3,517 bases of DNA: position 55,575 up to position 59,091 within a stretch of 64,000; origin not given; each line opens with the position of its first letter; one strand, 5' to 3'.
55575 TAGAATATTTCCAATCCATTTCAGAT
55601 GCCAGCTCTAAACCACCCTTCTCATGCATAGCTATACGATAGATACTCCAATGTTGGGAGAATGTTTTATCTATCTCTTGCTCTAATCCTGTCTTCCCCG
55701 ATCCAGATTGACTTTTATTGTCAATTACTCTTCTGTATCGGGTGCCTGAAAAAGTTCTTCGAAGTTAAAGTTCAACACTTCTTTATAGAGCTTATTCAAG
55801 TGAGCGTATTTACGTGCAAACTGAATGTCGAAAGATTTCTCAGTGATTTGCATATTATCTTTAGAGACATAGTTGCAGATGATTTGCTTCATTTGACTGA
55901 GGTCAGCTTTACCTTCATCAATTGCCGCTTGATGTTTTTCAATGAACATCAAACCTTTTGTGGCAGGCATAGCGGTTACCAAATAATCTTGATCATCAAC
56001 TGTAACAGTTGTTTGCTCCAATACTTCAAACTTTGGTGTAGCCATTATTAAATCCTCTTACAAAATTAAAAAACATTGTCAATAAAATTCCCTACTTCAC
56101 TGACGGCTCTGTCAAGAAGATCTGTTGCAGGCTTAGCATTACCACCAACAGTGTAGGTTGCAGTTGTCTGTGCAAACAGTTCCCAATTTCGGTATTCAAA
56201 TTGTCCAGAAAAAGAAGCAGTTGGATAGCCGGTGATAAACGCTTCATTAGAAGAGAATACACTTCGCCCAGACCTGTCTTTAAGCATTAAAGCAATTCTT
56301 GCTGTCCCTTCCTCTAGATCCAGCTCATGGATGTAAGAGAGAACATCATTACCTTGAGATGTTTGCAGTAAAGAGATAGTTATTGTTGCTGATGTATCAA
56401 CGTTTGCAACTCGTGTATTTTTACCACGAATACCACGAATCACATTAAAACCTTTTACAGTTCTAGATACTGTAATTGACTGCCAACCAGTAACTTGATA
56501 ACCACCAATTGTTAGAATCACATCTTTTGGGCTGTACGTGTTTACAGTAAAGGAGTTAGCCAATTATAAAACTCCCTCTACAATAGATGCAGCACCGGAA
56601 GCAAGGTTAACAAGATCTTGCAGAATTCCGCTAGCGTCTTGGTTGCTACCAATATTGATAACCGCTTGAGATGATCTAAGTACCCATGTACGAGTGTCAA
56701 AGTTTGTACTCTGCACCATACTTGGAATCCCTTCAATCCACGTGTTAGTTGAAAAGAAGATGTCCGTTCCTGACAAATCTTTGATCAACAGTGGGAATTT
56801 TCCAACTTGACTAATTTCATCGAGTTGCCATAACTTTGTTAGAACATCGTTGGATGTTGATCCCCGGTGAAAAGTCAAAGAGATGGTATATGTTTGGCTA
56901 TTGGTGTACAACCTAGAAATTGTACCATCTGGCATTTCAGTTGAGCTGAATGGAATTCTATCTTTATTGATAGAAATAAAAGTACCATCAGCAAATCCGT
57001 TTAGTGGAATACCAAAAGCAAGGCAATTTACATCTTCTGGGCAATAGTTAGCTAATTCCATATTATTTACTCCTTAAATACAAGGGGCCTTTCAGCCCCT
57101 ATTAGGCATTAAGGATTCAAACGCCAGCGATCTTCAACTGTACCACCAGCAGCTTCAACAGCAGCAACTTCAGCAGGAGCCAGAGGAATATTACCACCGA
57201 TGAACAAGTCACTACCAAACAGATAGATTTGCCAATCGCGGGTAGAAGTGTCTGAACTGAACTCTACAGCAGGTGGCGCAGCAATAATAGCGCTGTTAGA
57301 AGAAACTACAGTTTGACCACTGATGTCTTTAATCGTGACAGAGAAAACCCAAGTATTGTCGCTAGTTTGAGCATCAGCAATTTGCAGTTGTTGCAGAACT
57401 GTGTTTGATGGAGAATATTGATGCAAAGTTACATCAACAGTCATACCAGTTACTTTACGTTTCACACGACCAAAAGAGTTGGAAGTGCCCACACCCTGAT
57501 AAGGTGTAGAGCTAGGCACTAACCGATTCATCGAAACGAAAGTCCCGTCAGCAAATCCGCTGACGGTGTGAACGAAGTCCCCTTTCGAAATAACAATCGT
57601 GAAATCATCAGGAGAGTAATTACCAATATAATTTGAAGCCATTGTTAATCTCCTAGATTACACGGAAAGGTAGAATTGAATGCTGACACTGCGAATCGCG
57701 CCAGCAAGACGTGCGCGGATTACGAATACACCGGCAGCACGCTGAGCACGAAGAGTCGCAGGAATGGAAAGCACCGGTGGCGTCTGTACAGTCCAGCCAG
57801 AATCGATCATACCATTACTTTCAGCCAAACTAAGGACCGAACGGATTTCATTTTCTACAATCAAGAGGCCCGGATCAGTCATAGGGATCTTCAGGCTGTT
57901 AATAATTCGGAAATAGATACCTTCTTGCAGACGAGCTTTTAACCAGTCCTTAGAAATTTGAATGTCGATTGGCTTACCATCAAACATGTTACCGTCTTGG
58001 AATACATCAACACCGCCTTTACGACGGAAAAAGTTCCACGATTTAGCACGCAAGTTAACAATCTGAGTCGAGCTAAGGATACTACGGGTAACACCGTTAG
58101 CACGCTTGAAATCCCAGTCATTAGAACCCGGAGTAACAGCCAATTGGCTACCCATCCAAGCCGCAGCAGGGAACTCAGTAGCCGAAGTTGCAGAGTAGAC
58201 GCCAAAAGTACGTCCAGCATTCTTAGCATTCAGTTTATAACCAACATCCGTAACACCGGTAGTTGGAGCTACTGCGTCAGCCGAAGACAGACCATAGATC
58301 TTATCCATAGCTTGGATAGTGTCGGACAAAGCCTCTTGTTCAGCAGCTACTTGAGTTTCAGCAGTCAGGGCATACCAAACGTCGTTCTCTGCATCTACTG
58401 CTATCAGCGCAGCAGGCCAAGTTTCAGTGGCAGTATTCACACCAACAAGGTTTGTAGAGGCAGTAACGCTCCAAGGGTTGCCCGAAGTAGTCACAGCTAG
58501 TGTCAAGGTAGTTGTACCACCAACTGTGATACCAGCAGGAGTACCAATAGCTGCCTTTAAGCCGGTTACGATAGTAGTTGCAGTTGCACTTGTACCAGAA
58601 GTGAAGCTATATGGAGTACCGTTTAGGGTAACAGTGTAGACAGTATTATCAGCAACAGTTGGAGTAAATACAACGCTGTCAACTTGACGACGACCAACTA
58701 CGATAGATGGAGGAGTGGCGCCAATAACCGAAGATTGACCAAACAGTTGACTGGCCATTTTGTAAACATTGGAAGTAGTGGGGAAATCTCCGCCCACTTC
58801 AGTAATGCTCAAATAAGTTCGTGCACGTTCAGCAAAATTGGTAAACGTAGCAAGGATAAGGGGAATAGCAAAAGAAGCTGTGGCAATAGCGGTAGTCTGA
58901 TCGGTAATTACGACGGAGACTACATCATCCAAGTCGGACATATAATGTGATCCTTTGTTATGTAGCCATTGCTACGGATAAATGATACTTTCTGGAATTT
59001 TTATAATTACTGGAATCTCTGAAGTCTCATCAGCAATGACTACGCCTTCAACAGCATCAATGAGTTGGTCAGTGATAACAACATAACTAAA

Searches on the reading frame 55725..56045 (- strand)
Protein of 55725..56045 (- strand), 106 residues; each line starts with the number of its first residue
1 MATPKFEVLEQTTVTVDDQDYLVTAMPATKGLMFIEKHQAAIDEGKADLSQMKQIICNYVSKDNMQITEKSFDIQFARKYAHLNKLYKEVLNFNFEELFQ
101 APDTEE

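Call 68: search_protein_families(library=pfam, proteins=[window:55725-56045:-], max_evalue=0.01)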
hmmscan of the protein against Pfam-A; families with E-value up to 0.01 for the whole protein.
window:55725-56045:- (106 aa): 1 family
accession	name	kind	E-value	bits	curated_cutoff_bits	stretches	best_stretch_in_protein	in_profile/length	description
PF21822.3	Phage_TAC_15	-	8e-05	23.6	22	1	52-101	72-122/127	Phage tail assembly chaperone protein, TAC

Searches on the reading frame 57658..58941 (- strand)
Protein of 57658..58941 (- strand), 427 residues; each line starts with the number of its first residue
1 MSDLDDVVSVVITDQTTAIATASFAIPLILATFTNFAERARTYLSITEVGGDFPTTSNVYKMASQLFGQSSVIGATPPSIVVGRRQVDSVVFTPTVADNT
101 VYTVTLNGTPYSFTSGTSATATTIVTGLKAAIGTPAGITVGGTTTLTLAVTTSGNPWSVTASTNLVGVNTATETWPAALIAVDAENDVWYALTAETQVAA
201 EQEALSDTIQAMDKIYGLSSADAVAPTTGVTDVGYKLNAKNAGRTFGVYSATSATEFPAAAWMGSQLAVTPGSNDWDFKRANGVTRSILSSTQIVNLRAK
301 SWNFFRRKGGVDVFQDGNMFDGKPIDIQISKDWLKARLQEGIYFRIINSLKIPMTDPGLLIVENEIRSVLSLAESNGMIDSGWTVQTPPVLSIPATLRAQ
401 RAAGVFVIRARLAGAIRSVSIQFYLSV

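Call 66: search_dna_similar(query=window:57658-58941:-, collection=phages, mode=protein, max_rows=8)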
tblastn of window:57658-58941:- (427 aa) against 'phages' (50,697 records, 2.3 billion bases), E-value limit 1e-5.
Records with a match: 999; places in all: 1003; records where one place covers at least 80% of the query: 757.
Best place of each record, by identity: <60% 999.
By first word of the organism name: Escherichia 310; Pseudomonas 232; Salmonella 94; Erwinia 59; Klebsiella 52; Acinetobacter 27; Shigella 24; Aeromonas 22; Pectobacterium 16; Cronobacter 15; and 36 more.
By host as written in the record: Escherichia coli 103; - 81; Pseudomonas aeruginosa 72; Escherichia coli K-12 MG1655 41; Erwinia amylovora 27; Pseudomonas aeruginosa PAO1 26; Pseudomonas syringae pv. actinidiae 18; Escherichia sp. 16; and 298 more.
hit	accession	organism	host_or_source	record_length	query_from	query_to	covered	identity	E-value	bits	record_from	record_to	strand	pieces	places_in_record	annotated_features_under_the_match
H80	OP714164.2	Pseudomonas phage vB_PsaM_M1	Pseudomonas sp. ZM01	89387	2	422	99%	51.7%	5e-102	338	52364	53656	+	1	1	tail sheath protein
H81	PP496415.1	Pseudomonas phage vB_PpuM-NoPa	Pseudomonas putida KT2440 and Paw85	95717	1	427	100%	40.8%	2e-64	229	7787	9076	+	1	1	virion structural protein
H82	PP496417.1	Pseudomonas phage vB_PpuM-Roomu-2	Pseudomonas putida KT2440 and Paw85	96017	1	427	100%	40.8%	2e-64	229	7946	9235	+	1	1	virion structural protein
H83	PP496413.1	Pseudomonas phage vB_PpuM-Amme-3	Pseudomonas putida KT2440 and Paw85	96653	1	427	100%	40.8%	2e-64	229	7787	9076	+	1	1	virion structural protein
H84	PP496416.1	Pseudomonas phage vB_PpuM-Kassivere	Pseudomonas putida KT2440 and Paw85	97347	1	427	100%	40.8%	2e-64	229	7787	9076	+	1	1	virion structural protein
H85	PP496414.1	Pseudomonas phage vB_PpuM-KoPa-4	Pseudomonas putida KT2440 and Paw85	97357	1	427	100%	40.8%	2e-64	229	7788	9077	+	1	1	virion structural protein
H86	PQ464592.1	Pseudomonas phage Boevelstad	Pseudomonas poae B04_10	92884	1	421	99%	40.5%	5e-70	246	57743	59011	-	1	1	tail sheath | hypothetical protein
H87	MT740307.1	Pseudomonas phage phiK7A1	Pseudomonas syringae pv. actinidiae K7A1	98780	1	427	100%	39.4%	3e-67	238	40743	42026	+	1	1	tail sheath protein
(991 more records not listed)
